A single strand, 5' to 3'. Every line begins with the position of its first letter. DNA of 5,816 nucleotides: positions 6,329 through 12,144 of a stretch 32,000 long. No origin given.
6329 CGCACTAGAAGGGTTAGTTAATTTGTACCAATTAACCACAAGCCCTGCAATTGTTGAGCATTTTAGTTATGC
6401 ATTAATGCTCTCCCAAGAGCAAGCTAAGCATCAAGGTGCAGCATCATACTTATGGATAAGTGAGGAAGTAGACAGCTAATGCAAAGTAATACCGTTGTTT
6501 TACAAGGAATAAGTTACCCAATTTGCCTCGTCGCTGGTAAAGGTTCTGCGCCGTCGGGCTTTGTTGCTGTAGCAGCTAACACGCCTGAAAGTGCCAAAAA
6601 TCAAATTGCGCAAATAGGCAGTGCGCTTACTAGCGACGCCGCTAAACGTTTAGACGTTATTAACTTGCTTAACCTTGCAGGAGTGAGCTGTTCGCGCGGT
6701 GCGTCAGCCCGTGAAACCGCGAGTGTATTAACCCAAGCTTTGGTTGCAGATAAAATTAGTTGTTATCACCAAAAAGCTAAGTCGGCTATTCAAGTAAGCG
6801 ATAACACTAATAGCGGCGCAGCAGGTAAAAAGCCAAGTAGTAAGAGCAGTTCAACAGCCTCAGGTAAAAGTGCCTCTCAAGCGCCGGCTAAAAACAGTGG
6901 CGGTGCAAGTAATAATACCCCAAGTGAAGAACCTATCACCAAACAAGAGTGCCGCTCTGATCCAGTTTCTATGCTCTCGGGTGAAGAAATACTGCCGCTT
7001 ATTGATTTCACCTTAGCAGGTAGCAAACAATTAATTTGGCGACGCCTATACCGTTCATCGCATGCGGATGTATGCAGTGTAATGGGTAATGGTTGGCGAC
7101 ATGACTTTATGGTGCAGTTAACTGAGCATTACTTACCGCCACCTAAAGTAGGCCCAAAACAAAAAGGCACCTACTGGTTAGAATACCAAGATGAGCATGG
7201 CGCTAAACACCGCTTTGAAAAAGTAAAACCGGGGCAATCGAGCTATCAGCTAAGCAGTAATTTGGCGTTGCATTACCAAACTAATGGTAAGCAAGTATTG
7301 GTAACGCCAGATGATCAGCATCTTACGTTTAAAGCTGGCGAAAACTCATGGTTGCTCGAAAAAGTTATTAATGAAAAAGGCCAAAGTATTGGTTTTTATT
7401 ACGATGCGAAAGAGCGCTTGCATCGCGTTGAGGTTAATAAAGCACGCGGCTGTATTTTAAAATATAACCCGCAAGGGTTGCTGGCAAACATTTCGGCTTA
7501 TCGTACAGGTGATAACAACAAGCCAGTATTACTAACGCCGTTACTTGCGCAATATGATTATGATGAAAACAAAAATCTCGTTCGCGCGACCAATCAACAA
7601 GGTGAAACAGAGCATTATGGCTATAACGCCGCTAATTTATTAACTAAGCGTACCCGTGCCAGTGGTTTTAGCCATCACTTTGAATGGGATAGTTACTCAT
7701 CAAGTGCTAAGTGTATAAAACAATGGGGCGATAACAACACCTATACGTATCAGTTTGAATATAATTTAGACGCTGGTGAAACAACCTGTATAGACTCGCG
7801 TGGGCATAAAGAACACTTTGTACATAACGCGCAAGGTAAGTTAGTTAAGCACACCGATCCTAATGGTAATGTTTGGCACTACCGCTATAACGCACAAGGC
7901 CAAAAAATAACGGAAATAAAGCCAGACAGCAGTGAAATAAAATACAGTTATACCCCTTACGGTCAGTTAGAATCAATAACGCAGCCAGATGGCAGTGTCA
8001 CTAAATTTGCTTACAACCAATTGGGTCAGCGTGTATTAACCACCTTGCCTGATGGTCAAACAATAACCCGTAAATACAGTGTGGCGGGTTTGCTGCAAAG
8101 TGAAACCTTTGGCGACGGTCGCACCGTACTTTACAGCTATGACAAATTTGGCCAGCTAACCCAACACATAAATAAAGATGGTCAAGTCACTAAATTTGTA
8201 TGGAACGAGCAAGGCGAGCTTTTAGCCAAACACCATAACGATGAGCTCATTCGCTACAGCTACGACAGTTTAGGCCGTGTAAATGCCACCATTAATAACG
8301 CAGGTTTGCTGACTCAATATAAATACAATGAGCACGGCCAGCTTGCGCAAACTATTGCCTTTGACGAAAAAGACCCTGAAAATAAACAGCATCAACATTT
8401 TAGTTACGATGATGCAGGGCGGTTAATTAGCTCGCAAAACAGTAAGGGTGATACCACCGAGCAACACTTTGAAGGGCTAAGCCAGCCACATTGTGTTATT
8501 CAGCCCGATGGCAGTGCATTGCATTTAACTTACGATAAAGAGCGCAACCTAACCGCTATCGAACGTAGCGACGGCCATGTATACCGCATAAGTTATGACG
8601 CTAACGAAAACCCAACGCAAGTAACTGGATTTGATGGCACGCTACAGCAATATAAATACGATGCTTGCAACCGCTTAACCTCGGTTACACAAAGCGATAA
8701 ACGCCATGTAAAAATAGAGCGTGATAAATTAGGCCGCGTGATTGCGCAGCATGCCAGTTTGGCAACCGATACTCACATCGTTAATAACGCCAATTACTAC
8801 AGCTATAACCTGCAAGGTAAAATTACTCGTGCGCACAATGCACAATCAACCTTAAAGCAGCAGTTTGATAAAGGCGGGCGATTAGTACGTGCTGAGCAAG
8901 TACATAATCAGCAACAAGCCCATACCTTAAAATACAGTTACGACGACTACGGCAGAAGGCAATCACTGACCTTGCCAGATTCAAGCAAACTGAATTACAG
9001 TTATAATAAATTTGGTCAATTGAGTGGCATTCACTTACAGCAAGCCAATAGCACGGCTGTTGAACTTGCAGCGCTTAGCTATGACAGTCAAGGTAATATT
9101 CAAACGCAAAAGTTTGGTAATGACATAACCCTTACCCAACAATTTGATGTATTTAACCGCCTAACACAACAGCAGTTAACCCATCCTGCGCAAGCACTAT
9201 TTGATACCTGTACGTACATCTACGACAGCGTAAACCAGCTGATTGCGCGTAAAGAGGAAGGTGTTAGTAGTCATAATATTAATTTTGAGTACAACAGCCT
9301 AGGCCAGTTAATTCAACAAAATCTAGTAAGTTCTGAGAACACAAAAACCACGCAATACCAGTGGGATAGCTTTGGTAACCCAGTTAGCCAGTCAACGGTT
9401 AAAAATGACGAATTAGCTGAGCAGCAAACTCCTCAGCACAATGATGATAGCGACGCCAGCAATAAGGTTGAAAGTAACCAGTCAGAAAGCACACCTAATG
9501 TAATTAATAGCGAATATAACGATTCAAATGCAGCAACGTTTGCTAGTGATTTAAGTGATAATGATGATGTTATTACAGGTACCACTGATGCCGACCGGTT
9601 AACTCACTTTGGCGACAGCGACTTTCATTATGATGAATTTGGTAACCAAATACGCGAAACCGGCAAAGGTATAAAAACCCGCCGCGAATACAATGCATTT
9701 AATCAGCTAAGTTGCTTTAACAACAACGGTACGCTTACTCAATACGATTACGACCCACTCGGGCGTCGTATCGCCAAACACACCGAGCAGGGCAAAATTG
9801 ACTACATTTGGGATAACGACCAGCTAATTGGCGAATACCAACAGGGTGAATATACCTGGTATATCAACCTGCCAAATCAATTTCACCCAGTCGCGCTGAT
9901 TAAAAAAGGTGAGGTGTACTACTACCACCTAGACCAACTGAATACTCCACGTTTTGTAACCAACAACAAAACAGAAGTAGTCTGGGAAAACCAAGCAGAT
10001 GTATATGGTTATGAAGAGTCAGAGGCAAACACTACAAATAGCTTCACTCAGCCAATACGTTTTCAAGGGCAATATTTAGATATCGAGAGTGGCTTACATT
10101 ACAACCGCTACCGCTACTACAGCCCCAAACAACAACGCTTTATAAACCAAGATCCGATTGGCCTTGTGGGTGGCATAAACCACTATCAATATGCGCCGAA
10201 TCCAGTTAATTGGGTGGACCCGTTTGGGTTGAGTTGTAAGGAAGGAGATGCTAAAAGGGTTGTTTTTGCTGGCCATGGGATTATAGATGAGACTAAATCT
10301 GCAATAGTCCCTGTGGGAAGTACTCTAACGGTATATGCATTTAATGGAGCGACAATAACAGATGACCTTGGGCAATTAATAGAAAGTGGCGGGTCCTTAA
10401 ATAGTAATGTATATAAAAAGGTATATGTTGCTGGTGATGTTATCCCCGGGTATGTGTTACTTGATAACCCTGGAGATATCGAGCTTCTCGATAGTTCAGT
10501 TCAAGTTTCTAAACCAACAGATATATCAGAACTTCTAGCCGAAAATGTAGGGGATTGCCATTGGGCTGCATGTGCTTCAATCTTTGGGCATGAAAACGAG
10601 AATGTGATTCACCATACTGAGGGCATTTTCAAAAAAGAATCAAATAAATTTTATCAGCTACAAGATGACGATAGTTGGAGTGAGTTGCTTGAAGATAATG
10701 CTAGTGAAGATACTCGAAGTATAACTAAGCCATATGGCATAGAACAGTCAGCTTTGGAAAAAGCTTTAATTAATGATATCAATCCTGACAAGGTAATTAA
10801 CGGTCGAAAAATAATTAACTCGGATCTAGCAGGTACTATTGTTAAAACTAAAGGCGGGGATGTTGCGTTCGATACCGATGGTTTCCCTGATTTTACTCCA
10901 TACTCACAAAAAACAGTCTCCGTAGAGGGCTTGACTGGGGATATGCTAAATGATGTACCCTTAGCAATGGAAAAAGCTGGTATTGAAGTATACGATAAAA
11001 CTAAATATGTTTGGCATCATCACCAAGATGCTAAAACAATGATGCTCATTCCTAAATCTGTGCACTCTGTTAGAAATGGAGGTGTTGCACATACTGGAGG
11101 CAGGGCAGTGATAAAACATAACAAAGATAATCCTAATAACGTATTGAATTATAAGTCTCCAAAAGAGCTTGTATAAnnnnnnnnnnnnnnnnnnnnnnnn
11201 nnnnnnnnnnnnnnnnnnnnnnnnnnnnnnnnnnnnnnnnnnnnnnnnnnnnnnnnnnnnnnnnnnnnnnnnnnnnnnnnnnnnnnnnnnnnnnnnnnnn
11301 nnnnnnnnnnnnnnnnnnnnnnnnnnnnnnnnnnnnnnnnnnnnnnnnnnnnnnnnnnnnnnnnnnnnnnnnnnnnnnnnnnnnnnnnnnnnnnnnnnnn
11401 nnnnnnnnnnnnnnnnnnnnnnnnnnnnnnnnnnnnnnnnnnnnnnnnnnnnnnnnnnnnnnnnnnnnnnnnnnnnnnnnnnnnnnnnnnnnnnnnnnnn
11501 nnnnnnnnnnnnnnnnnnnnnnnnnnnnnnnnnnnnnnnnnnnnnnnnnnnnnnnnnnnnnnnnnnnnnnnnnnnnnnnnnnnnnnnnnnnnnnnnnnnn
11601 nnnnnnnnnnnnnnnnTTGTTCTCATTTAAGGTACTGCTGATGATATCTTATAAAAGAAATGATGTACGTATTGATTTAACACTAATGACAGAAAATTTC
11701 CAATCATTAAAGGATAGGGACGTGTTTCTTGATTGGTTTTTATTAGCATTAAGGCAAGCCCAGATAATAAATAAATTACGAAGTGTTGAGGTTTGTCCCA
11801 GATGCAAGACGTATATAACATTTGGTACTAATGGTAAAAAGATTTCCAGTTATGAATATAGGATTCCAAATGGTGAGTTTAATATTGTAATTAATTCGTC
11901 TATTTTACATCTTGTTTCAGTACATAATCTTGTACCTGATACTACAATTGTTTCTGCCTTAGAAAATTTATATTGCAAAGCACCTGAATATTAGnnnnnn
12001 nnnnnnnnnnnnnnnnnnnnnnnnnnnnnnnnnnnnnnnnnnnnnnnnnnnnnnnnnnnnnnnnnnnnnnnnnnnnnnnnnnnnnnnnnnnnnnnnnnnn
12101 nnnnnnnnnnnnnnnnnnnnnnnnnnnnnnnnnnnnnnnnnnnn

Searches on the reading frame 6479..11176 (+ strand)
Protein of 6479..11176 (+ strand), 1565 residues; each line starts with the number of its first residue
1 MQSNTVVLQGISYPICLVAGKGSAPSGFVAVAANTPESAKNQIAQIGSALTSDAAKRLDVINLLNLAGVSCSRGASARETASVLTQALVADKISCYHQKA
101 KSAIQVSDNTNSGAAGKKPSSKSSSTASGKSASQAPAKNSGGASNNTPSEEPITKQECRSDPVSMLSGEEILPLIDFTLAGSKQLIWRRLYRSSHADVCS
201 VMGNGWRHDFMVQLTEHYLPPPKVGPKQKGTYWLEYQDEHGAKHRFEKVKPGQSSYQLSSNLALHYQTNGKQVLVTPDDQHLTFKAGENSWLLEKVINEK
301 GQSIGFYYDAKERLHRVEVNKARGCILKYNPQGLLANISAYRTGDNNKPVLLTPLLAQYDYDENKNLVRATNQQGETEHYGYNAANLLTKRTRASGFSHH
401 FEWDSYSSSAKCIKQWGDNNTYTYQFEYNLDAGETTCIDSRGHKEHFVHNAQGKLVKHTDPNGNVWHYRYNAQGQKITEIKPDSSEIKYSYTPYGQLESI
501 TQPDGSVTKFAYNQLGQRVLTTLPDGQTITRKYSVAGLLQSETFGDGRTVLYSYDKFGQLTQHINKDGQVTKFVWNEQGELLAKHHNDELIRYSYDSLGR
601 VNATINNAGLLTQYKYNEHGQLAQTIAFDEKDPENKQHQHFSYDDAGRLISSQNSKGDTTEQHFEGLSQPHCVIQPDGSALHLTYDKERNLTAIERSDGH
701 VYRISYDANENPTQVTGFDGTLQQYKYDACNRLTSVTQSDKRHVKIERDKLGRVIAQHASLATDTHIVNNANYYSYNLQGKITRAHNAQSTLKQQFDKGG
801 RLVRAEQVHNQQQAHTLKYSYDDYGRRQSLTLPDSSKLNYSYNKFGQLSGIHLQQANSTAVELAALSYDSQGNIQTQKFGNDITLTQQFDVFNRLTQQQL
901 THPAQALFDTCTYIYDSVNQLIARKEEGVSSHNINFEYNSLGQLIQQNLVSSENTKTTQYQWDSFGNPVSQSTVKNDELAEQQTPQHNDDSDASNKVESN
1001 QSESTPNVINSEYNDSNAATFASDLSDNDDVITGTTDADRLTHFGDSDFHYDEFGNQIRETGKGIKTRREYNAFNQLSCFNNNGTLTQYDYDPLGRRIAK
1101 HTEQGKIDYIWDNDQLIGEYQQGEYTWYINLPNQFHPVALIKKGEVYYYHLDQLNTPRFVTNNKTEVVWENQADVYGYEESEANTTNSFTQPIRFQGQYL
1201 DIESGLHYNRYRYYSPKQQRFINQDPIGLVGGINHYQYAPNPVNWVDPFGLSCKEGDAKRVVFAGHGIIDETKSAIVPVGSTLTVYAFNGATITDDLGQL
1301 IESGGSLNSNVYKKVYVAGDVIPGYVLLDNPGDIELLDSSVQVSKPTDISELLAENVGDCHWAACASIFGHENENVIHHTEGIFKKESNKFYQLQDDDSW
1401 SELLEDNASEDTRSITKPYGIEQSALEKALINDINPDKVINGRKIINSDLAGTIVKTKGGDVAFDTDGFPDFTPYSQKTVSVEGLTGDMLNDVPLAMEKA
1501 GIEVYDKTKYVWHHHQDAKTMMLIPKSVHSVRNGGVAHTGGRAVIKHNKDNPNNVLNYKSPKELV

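Call 5: search_protein_families(library=pfam, proteins=[window:6479-11176:+], max_evalue=0.01)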
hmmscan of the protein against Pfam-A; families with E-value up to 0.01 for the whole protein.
window:6479-11176:+ (1565 aa): 9 families
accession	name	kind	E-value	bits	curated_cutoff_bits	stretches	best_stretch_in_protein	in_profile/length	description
PF05593.20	RHS_repeat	-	6.7e-70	230.8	22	7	449-483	1-35/38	RHS Repeat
PF20148.4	DUF6531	-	5.2e-14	52.8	24.1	1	161-215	2-55/74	Domain of unknown function (DUF6531)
PF21527.2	Stv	-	1.7e-12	48.6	24.2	1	1261-1366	2-120/121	Putative adhesin Stv domain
PF14414.12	WHH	-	2e-12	47.1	25.1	1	1508-1548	7-43/43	A nuclease of the HNH/ENDO VII superfamily with conserved WHH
PF03527.20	RHS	-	1.6e-06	28.2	27.9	1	1146-1177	1-32/38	RHS protein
PF12639.13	Colicin-DNase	-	5e-06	27.7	25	1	1464-1530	3-90/96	DNase/tRNase domain of colicin-like bacteriocin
PF18168.6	PPL5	-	0.0012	18.6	26.2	0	83-167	163-247/356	Prim-pol family 5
PF25174.1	Beta-prop_THOC3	-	0.0022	17.5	305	0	465-592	73-196/272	THOC3 beta-propeller domain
PF23389.1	Beta-prop_WDR19_1st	-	0.0078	15.7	27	0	549-589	20-60/325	WDR19 first beta-propeller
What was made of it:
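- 1488..11176 (+): T6SS context: Hcp 1488-1994, VgrG 2068-3921, PAAR 4319-4609, two unknown ORFs, and Rhs with a WHH nuclease C-terminus 6479-11176. Pfam hits in call 5.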

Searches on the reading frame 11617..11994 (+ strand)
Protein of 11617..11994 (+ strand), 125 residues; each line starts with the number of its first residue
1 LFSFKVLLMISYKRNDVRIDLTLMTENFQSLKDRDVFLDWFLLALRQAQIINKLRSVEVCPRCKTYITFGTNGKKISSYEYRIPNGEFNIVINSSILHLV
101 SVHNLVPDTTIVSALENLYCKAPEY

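Call 4: search_protein_families(library=pfam, proteins=[window:11617-11994:+], max_evalue=1)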
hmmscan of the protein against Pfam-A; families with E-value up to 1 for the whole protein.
window:11617-11994:+ (125 aa): 1 family
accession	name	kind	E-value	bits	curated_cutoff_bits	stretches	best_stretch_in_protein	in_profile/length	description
PF25535.1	DUF7919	-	0.0079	16.8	27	1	43-115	47-125/126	Domain of unknown function (DUF7919)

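Call 6: search_protein_families(library=ncbifam, proteins=[window:11617-11994:+], max_evalue=1)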
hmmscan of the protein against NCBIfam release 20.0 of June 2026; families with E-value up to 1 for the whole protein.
window:11617-11994:+ (125 aa): 0 families
